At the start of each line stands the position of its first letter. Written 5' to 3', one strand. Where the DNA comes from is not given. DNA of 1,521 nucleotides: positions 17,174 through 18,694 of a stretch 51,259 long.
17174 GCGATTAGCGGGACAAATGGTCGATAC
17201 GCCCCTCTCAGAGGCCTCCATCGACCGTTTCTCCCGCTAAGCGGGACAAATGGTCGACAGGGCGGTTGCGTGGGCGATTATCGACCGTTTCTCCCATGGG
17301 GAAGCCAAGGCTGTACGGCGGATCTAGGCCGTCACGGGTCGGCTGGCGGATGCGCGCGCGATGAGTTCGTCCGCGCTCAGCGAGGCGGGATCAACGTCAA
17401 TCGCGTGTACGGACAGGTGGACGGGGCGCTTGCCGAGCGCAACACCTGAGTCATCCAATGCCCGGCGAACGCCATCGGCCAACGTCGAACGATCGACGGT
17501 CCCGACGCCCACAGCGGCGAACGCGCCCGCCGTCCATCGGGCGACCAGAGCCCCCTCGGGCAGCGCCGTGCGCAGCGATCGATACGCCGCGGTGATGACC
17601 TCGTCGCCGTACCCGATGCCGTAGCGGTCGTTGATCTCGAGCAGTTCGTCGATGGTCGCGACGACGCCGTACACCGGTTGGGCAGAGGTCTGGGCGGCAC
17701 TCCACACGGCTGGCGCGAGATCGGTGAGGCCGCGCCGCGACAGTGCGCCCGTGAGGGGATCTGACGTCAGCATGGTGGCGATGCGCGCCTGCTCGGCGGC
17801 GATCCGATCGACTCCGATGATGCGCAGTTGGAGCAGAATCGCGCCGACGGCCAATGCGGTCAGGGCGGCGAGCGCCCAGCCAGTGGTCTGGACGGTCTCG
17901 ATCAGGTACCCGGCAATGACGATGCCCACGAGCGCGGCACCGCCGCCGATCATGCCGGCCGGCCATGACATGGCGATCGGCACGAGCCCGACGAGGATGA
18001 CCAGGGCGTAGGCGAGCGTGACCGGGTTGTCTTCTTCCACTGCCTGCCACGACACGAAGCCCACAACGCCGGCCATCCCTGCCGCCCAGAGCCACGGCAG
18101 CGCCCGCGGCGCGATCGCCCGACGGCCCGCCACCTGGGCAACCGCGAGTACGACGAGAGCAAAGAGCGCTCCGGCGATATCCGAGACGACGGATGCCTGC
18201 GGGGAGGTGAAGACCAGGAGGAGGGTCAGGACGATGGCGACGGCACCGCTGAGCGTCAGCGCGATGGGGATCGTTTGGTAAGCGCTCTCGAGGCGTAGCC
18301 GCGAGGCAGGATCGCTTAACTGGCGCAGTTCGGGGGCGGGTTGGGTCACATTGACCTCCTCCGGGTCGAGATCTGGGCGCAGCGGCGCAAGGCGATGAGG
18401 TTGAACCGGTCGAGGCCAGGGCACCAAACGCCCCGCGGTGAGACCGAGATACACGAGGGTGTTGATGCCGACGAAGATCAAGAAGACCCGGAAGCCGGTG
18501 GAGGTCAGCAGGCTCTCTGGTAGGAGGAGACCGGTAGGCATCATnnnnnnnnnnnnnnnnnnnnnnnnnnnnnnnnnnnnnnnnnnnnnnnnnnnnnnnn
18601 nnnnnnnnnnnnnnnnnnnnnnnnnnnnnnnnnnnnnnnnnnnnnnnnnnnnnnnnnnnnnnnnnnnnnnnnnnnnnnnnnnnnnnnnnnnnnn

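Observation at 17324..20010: Processive GT2 polysaccharide synthase translationally coupled to a polytopic degenerate-GGDEF protein, inserted antisense between metK and priA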

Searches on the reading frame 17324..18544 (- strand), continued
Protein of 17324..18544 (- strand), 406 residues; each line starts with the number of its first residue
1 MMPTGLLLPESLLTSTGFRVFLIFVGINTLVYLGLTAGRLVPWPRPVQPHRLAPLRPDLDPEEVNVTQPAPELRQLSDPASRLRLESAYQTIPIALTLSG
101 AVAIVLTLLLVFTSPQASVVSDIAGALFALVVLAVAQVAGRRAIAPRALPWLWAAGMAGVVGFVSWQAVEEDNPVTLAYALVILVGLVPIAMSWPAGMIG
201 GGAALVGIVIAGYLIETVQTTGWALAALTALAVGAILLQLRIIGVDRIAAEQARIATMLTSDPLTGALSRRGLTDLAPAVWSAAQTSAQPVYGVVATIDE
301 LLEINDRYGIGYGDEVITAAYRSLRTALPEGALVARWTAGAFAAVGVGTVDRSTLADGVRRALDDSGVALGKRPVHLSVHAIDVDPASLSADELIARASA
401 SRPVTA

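Call 56: fold_search(model_id=the predicted structure, library=pdb)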
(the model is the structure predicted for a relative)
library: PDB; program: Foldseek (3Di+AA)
matches with E <= 10: 561; with E <= 0.001: 92
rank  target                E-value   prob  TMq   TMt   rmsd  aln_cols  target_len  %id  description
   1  5llx_B                8.8e-08  1.00  0.38  0.24   3.5       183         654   21  Bacteriophytochrome activated diguanylyl cyclase from Idiomarina species A28L with GTP bound (released 2017-03-15)
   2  5llx_A                1.2e-07  1.00  0.37  0.24   4.0       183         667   21  Bacteriophytochrome activated diguanylyl cyclase from Idiomarina species A28L with GTP bound (released 2017-03-15)
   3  6et7_A                1.4e-07  1.00  0.39  0.25   7.3       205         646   20  Activated heterodimer of the bacteriophytochrome regulated diguanylyl cyclase variant - S505V A526V - from Idiomarina  (released 2018-06-13)
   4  5llw_A                2.2e-07  1.00  0.36  0.23   4.4       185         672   20  Bacteriophytochrome activated diguanylyl cyclase from Idiomarina species A28L (released 2017-03-15)
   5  6et7_B                2.3e-07  1.00  0.37  0.24   3.6       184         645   22  Activated heterodimer of the bacteriophytochrome regulated diguanylyl cyclase variant - S505V A526V - from Idiomarina  (released 2018-06-13)
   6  4wxo_A                2.3e-07  1.00  0.30  0.62   4.5       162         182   23  SadC (300-487) from Pseudomonas aeruginosa PAO1 (released 2015-11-18)
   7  7e6g_A                2.7e-07  1.00  0.30  0.44  21.9       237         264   19  Crystal structure of diguanylate cyclase SiaD in complex with its activator SiaC from Pseudomonas aeruginosa (released 2021-09-22)
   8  7e6g_B                3.0e-07  1.00  0.29  0.44  22.9       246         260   20  Crystal structure of diguanylate cyclase SiaD in complex with its activator SiaC from Pseudomonas aeruginosa (released 2021-09-22)
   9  5llw_B                3.1e-07  1.00  0.36  0.23   4.0       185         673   20  Bacteriophytochrome activated diguanylyl cyclase from Idiomarina species A28L (released 2017-03-15)
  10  3ezu                  3.4e-07  1.00  0.36  0.42  22.5       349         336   14  Crystal structure of multidomain protein of unknown function with GGDEF-domain (NP_951600.1) from GEOBACTER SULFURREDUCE (released 2008-11-18)
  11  5euh_A                4.1e-07  1.00  0.32  0.74   2.8       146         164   26  Crystal structure of the c-di-GMP-bound GGDEF domain of P. fluorescens GcbC (released 2015-12-30)
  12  3bre_B                4.7e-07  1.00  0.37  0.45   9.0       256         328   19  Crystal Structure of P.aeruginosa PA3702 (released 2008-04-01)
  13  3i5c_B                5.4e-07  1.00  0.33  0.64   3.6       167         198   24  Crystal structure of a fusion protein containing the leucine zipper of GCN4 and the GGDEF domain of WspR from Pseudomo (released 2009-08-18)
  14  4zmu_B                7.5e-07  1.00  0.34  0.40  13.4       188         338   26  Dcsbis, a diguanylate cyclase from Pseudomonas aeruginosa (released 2016-05-04)
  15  3i5c_A                9.0e-07  1.00  0.33  0.64   3.7       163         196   24  Crystal structure of a fusion protein containing the leucine zipper of GCN4 and the GGDEF domain of WspR from Pseudomo (released 2009-08-18)
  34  3qyy_A                6.3e-06  1.00  0.29  0.69   4.3       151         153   28  A Novel Interaction Mode between a Microbial GGDEF Domain and the Bis-(3, 5 )-cyclic di-GMP (released 2011-11-30)
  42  3qyy_B                1.1e-05  1.00  0.29  0.67   4.8       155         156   28  A Novel Interaction Mode between a Microbial GGDEF Domain and the Bis-(3, 5 )-cyclic di-GMP (released 2011-11-30)
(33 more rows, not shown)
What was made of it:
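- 17327..17809 (-): GGDEF-like domain (aa 246-406), non-catalytic and lacking the I-site. It reads TAGAF (17519-17533), PEGA (17549-17560), TID (17648-17656) and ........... with Ser in place of the guanine-contact Asn (17729-17761). Foldseek hits to GGDEF domains with probability 1.00 (call 56).
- On GGDEF domain (PF00990) fold: Foldseek probability 1.00 to DGC structures (call 56).
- A non-canonical c-di-GMP site cannot be excluded; 3qyy ('A Novel Interaction Mode between a Microbial GGDEF Domain and c-di-GMP') is among the fold hits (call 56).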

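Call 60: find_encoding_contigs(protein=P0180, flank=5000, max_places=3)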
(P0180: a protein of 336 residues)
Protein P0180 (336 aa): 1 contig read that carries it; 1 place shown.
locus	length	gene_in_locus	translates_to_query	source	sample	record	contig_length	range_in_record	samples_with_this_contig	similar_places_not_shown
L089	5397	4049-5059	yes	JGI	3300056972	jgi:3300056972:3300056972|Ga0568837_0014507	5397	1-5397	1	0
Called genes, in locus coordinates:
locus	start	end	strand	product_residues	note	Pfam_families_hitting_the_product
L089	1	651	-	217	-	?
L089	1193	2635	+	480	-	PF00990:GGDEF, PF17853:GGDEF_2 (faint)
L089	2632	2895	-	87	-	-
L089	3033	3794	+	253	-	PF00106:adh_short, PF08659:KR, PF13561:adh_short_C2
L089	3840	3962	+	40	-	-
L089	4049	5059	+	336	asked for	PF00990:GGDEF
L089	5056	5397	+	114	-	?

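Call 61: find_encoding_contigs(protein=P0291, flank=5000, max_places=2)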
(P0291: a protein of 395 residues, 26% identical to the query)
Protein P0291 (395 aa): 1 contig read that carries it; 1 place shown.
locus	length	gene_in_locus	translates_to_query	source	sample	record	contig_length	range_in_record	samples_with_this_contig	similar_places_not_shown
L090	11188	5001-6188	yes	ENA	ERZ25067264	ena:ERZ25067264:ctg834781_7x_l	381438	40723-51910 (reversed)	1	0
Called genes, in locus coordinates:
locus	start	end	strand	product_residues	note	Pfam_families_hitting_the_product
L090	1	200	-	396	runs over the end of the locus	PF00009:GTP_EFTU, PF03144:GTP_EFTU_D2, PF03143:GTP_EFTU_D3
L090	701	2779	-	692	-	PF19310:TOP_N, PF01432:Peptidase_M3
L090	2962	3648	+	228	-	-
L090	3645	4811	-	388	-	PF01262:AlaDh_PNT_C (weak), PF03807:F420_oxidored (weak), PF02254:TrkA_N (weak), PF03435:Sacchrp_dh_NADP, PF13460:NAD_binding_10 (faint), PF16653:Sacchrp_dh_C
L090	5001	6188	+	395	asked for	PF00990:GGDEF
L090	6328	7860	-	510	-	PF07995:GSDH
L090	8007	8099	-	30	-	-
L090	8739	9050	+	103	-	-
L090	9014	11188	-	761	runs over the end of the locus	PF03160:Calx-beta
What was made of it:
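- The two stand-alone DGCs checked are not next to a GT2 (calls 60, 61).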

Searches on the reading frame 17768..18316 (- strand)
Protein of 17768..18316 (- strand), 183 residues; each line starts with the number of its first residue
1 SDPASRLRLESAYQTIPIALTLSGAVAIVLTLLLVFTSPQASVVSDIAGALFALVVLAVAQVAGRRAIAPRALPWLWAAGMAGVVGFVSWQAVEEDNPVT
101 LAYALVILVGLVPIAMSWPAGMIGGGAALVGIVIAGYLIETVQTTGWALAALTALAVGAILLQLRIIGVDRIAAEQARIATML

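Call 58: search_protein_families(library=pfam, proteins=[window:17768-18316:-], max_evalue=10)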
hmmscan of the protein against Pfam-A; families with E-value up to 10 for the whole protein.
seq(183 aa): 0 families
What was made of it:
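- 17810..18289 (-): 6-TM block (aa 86-245) resembling the membrane anchor of stand-alone membrane diguanylate cyclases. No Pfam family (call 58).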

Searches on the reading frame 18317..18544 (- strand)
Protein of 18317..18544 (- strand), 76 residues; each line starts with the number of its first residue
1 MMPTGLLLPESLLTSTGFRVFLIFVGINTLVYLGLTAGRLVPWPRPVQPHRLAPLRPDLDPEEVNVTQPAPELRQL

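Call 58: search_protein_families(library=pfam, proteins=[window:18317-18544:-], max_evalue=10)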
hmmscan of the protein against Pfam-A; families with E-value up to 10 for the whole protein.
seq(76 aa): 0 families

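Call 59: search_protein_families(library=ncbifam, proteins=[window:18317-18544:-], max_evalue=10)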
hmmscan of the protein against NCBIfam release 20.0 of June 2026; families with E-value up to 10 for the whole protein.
seq(76 aa): 2 families
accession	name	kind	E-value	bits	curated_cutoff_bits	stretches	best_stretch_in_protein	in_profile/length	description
NF003004.0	PRK03814.1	equivalog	0.092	13.1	84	1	6-48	7-47/86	oxaloacetate decarboxylase subunit gamma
NF010694.0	PRK14094.1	equivalog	0.13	12.1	104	1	14-35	4-25/50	photosystem II reaction center protein PsbM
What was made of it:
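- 18401..18544 (-): N-terminal accessory helix (aa 1-48, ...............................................). This is the only part of the partner found next to the GT2 in every locus examined. No Pfam or NCBIfam family matches (calls 58, 59).
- On PgaC/IcaA poly-beta-1,6-GlcNAc synthase (TIGR03937 equivalog): The accessory helix matches no curated family (calls 58, 59).
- Closest known: PgaC-PgaD. Different: The accessory helix matches no Pfam or NCBIfam family (calls 58, 59).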
